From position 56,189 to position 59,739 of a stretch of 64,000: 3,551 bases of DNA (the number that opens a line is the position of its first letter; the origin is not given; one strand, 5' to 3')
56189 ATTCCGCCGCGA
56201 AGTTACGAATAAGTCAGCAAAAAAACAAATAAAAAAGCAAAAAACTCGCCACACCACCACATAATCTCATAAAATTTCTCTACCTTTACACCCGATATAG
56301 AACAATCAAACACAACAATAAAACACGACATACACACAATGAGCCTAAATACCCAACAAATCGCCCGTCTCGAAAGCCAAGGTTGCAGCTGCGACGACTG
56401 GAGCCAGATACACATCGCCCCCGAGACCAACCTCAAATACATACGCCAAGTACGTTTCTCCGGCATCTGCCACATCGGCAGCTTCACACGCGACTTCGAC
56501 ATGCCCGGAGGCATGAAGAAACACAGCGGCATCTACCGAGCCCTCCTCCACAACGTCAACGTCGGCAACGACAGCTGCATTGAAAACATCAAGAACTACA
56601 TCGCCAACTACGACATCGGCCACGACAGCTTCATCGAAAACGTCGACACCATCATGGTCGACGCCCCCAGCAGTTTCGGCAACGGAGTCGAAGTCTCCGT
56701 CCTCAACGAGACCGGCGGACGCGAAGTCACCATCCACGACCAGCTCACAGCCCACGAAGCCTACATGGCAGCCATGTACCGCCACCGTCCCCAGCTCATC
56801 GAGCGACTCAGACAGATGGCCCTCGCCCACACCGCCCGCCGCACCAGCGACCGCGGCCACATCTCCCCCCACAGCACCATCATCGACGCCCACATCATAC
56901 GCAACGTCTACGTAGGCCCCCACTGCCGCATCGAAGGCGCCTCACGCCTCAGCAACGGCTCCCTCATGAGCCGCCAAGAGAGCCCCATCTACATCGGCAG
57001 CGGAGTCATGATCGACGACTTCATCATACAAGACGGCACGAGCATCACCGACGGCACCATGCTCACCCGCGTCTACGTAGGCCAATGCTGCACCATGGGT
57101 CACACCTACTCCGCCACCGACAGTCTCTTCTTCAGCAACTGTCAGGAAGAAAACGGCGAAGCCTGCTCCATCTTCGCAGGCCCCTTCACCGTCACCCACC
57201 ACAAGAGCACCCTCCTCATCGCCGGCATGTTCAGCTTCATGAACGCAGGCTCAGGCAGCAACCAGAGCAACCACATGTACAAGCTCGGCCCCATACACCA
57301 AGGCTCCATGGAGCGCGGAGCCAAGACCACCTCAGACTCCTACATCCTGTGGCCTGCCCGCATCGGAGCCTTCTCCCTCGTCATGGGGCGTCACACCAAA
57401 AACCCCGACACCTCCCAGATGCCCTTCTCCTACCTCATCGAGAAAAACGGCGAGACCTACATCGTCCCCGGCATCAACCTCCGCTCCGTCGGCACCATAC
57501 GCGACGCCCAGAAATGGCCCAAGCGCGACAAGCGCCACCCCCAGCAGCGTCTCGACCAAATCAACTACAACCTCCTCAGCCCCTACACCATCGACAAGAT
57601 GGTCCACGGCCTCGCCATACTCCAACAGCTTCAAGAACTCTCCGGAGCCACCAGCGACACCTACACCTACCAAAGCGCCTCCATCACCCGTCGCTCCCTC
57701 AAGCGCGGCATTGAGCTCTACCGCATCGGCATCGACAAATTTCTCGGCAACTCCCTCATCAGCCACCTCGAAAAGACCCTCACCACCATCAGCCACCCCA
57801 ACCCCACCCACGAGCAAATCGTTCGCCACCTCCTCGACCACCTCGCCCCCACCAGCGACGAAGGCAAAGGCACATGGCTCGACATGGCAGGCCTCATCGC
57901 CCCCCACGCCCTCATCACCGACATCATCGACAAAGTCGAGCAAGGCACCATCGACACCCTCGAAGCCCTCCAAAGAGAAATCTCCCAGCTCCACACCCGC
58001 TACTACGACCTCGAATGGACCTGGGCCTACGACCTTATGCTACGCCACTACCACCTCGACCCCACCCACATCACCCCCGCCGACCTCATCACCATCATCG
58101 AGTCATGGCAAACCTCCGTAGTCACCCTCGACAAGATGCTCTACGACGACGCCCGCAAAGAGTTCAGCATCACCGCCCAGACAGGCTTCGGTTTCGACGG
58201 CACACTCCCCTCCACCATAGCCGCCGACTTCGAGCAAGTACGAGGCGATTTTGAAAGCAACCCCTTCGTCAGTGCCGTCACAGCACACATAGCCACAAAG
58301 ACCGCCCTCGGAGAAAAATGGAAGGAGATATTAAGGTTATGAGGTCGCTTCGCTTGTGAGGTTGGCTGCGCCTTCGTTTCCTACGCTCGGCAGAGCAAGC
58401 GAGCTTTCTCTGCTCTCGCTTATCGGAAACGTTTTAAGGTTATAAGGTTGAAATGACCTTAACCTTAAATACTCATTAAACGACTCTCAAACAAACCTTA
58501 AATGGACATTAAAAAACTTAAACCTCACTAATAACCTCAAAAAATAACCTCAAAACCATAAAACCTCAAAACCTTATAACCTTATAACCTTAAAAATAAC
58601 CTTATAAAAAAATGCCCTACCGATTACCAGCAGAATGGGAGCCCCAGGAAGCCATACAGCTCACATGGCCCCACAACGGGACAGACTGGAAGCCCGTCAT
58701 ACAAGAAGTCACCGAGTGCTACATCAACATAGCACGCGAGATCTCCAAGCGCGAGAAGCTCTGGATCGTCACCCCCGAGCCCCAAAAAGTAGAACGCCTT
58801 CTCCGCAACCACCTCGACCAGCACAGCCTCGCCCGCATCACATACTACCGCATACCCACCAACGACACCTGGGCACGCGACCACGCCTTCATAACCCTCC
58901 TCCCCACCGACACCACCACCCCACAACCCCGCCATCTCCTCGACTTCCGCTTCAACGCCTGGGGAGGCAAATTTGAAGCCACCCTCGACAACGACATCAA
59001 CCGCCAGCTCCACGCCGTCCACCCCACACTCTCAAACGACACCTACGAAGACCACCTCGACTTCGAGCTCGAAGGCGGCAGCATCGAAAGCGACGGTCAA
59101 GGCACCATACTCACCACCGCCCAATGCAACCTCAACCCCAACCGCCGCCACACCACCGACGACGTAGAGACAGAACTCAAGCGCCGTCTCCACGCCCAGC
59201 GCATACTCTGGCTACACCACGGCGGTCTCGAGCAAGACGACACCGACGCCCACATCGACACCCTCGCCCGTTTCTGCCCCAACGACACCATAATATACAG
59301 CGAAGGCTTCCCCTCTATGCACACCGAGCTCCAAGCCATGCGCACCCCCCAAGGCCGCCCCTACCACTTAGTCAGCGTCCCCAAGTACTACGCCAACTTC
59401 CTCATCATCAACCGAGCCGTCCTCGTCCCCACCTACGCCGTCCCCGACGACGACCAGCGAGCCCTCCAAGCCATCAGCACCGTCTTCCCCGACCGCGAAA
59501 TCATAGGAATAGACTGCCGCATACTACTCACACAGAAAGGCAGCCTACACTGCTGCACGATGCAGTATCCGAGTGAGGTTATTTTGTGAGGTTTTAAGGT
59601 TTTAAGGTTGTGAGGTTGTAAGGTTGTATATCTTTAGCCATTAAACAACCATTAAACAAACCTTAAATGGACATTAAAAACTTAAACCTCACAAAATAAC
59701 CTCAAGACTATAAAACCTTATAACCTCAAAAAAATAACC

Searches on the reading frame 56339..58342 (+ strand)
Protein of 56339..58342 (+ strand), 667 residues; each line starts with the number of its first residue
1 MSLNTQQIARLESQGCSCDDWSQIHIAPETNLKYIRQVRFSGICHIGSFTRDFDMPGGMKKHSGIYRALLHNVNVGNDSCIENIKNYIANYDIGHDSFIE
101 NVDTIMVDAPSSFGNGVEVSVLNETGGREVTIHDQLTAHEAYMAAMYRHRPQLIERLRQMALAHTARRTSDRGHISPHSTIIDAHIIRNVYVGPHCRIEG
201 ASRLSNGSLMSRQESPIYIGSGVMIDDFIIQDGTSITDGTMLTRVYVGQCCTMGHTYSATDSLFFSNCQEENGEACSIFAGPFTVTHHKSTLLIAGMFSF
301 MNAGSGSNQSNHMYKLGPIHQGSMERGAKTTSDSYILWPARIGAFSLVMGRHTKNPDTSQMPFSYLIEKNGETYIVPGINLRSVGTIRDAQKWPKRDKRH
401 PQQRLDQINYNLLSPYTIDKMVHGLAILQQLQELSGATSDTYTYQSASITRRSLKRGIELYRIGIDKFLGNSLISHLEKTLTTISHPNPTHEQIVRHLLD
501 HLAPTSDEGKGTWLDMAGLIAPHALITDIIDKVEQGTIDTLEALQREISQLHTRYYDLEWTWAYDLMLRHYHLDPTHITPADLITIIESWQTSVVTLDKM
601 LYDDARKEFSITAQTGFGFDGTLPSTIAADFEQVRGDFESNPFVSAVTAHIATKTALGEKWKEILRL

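Call 65: search_protein_families(library=pfam, proteins=[window:56339-58342:+])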
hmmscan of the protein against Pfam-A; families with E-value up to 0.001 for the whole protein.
window:56339-58342:+ (667 aa): 3 families
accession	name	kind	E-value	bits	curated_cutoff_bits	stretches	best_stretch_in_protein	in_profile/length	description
PF16314.11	DUF4954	-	5.2e-216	717.8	26.2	1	2-432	3-433/433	Domain of unknown function (DUF4954)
PF20683.2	DUF6819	-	8.3e-61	205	23.5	1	498-660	5-166/171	Domain of unknown function (DUF6819)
PF25084.1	LbH_EIF2B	-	6.4e-05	23.3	54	0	225-270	19-64/105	EIF2B subunit epsilon LbH domain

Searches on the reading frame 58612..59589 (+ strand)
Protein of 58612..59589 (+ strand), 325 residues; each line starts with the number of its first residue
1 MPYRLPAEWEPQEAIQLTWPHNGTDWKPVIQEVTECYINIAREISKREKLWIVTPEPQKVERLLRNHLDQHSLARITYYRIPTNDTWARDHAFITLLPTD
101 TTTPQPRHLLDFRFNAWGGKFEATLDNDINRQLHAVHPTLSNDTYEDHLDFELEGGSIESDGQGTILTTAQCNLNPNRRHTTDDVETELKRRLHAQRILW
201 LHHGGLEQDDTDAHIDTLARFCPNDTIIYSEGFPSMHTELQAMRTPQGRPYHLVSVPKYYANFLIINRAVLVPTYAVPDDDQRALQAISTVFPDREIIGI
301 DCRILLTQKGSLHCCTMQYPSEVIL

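Call 16: search_protein_families(library=pfam, proteins=[window:58612-59589:+])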
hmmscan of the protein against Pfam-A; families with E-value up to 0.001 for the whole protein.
window:58612-59589:+ (325 aa): 1 family
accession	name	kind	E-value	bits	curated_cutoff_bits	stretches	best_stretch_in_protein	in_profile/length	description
PF04371.20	PAD_porph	-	4.8e-95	318.9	25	1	4-320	1-321/321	Porphyromonas-type peptidyl-arginine deiminase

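Call 19: find_encoding_contigs(protein=window:58612-59589:+, flank=10000, max_places=8)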
Protein window:58612-59589:+ (325 aa): 11 contigs read that carry it; 8 places shown.
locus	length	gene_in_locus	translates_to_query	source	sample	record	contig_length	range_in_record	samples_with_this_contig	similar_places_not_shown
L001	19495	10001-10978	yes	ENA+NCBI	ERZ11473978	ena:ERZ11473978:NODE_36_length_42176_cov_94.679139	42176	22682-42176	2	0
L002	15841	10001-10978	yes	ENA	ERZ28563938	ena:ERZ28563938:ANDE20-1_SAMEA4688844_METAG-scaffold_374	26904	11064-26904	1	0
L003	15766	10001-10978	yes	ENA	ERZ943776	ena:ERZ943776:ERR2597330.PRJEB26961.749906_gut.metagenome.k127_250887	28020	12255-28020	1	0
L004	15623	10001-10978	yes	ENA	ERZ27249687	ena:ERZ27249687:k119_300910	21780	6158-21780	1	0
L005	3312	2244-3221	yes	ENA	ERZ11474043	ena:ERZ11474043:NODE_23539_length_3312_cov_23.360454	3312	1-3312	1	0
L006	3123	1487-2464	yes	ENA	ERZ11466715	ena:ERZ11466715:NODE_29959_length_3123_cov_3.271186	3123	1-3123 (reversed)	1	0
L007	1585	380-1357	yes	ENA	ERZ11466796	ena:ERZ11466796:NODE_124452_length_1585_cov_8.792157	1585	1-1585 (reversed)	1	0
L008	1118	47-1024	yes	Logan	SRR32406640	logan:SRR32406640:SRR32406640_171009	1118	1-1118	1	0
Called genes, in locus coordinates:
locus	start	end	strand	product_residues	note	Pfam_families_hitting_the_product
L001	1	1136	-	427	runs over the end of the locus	PF07969:Amidohydro_3 (faint), PF01979:Amidohydro_1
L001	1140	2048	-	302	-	PF01180:DHO_dh, PF01207:Dus (weak), PF03060:NMO (weak)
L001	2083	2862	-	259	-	PF00175:NAD_binding_1 (weak), PF10418:DHODB_Fe-S_bind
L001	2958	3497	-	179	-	PF01381:HTH_3, PF13560:HTH_31 (faint)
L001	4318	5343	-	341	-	PF06144:DNA_pol3_delta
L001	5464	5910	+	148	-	PF13588:HSDR_N_2, PF04313:HSDR_N (weak)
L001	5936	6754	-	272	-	PF02591:Zn_ribbon_9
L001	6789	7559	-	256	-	PF01784:DUF34_NIF3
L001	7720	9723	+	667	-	PF16314:DUF4954, PF25087:GMPPB_C (faint), PF20683:DUF6819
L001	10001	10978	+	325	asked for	PF04371:PAD_porph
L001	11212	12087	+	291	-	PF00795:CN_hydrolase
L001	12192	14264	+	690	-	PF13191:AAA_16 (weak), PF23569:NBD_SMAX1, PF00004:AAA, PF17871:AAA_lid_9, PF00004:AAA, PF07724:AAA_2, PF07728:AAA_5, PF10431:ClpB_D2-small, +7 more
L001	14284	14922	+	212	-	-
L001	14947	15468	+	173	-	-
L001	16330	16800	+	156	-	-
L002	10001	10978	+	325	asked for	PF04371:PAD_porph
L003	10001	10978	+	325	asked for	PF04371:PAD_porph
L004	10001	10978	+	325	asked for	PF04371:PAD_porph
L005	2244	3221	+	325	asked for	PF04371:PAD_porph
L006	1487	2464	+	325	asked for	PF04371:PAD_porph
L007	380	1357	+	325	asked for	PF04371:PAD_porph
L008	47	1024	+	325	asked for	PF04371:PAD_porph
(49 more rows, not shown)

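Call 35: find_homologous_proteins(query=window:58612-59589:+, max_evalue=1e-60)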
Query window:58612-59589:+ (325 aa): 7923 proteins with E <= 1e-60 among 8000 candidates; the best 120 are listed.
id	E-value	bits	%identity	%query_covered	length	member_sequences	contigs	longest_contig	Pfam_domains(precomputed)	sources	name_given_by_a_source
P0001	9.3e-226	767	100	100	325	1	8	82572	PF04371.21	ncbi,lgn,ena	-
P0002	1.3e-225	766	100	100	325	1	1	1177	PF04371.21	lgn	-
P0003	5.0e-225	764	100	100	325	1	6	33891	PF04371.21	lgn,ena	-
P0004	4.0e-224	761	99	100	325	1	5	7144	PF04371.21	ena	-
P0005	2.1e-223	759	99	100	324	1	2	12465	PF04371.21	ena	-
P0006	2.5e-223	759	99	100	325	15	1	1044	PF04371.21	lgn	-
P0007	2.8e-223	758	98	100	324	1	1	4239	PF04371.21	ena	-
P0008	7.4e-223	757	99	100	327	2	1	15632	PF04371.21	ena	-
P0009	1.1e-222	756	98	100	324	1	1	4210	PF04371.21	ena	-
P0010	1.8e-222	756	98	100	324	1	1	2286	PF04371.21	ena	-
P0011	8.0e-215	731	95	100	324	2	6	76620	PF04371.21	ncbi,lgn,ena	-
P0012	2.7e-191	653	87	99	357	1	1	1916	PF04371.21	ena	-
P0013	1.4e-182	625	82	98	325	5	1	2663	PF04371.21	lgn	-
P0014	3.7e-181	620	81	98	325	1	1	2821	PF04371.21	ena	-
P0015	5.0e-181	620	81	98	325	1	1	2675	PF04371.21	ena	-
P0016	4.1e-162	557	74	99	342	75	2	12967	PF04371.21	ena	-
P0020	1.0e-157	543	72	98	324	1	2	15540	PF04371.21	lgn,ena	-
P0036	2.0e-141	489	67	99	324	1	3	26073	PF04371.21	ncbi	-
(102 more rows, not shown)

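Call 36: find_encoding_contigs(protein=P0011, flank=3000, max_places=2)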
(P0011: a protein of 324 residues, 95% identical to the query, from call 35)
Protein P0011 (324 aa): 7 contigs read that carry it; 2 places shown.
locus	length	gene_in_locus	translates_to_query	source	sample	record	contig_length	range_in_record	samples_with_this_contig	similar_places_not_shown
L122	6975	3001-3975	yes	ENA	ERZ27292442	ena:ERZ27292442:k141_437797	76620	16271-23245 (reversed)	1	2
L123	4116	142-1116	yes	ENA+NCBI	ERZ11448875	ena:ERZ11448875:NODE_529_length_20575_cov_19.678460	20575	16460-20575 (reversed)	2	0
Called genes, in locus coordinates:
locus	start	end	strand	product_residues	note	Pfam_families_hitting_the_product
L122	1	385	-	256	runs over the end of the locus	PF01784:DUF34_NIF3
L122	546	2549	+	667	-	PF16314:DUF4954, PF25087:GMPPB_C (faint), PF20683:DUF6819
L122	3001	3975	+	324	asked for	PF04371:PAD_porph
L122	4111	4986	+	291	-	PF00795:CN_hydrolase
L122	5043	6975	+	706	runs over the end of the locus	PF13191:AAA_16 (weak), PF23569:NBD_SMAX1, PF00004:AAA, PF17871:AAA_lid_9, PF07724:AAA_2, PF00004:AAA, PF07728:AAA_5, PF10431:ClpB_D2-small, +7 more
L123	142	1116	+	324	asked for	PF04371:PAD_porph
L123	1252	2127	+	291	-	PF00795:CN_hydrolase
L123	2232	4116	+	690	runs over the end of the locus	PF13191:AAA_16 (weak), PF23569:NBD_SMAX1, PF00004:AAA, PF17871:AAA_lid_9, PF00004:AAA, PF07724:AAA_2, PF07728:AAA_5, PF10431:ClpB_D2-small, +7 more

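Call 37: find_encoding_contigs(protein=P0016, flank=3000, max_places=1)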
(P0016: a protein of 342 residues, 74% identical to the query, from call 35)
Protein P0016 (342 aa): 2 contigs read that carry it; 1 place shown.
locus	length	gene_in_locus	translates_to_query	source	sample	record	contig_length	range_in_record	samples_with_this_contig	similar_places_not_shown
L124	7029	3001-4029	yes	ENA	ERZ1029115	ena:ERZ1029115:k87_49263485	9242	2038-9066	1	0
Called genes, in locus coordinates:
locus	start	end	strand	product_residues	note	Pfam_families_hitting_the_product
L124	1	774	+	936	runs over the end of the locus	?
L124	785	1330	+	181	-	PF02659:Mntp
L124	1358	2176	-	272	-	PF02591:Zn_ribbon_9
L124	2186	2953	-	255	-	PF01784:DUF34_NIF3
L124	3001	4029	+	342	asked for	PF04371:PAD_porph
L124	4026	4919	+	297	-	PF00795:CN_hydrolase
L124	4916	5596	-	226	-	PF12146:Hydrolase_4, PF00561:Abhydrolase_1, PF12697:Abhydrolase_6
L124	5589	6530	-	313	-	PF03060:NMO, PF05690:ThiG (weak), PF01070:FMN_dh, PF00478:IMPDH (weak)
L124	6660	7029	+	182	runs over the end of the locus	?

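Call 38: find_encoding_contigs(protein=P0020, flank=3000, max_places=1)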
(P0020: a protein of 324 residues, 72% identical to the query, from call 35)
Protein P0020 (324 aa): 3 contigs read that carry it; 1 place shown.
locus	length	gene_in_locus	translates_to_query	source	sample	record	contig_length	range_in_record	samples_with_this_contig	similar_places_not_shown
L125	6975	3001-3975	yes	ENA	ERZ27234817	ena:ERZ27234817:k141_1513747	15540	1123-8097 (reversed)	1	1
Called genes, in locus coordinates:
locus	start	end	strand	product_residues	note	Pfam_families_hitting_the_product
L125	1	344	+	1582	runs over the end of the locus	PF27051:TamB_N (faint), PF04357:TamB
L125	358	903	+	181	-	PF02659:Mntp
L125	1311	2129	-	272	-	PF02591:Zn_ribbon_9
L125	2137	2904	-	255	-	PF01784:DUF34_NIF3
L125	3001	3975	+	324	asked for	PF04371:PAD_porph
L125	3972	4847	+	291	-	PF00795:CN_hydrolase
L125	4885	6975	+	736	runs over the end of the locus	PF00657:Lipase_GDSL, PF13472:Lipase_GDSL_2, PF03629:SASA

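Call 39: find_encoding_contigs(protein=P0036, flank=3000, max_places=1)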
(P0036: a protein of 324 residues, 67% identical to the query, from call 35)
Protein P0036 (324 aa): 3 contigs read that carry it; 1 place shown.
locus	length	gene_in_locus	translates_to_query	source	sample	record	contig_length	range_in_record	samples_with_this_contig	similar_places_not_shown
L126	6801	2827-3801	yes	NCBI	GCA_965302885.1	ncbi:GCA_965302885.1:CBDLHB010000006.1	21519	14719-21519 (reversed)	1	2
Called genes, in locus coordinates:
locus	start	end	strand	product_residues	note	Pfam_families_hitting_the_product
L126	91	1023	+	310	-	PF00294:PfkB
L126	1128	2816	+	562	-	PF02690:Na_Pi_cotrans, PF01895:PhoU (weak)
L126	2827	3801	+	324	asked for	PF04371:PAD_porph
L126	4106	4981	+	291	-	PF00795:CN_hydrolase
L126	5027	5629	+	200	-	PF00677:Lum_binding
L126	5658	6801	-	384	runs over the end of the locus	PF01757:Acyl_transf_3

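Call 89: find_encoding_contigs(protein=P0014, flank=2000, max_places=2)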
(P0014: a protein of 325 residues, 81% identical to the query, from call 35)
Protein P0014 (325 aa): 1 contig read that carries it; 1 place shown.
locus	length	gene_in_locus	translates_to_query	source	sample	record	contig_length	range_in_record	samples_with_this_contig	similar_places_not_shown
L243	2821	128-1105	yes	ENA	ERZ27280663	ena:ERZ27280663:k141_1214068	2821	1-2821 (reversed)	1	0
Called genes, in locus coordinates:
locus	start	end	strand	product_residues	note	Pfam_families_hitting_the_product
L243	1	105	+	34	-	?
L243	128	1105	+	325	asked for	PF04371:PAD_porph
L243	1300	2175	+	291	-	PF00795:CN_hydrolase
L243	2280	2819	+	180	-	?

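Call 90: find_encoding_contigs(protein=P0012, flank=2000, max_places=2)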
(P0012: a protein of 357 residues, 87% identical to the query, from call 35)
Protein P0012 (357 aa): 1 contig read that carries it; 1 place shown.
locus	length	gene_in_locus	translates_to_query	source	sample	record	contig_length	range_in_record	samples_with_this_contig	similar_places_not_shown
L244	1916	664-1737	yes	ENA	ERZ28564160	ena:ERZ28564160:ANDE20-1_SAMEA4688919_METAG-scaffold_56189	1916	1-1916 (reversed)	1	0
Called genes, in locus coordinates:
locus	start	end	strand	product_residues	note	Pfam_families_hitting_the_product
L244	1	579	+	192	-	?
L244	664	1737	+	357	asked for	PF04371:PAD_porph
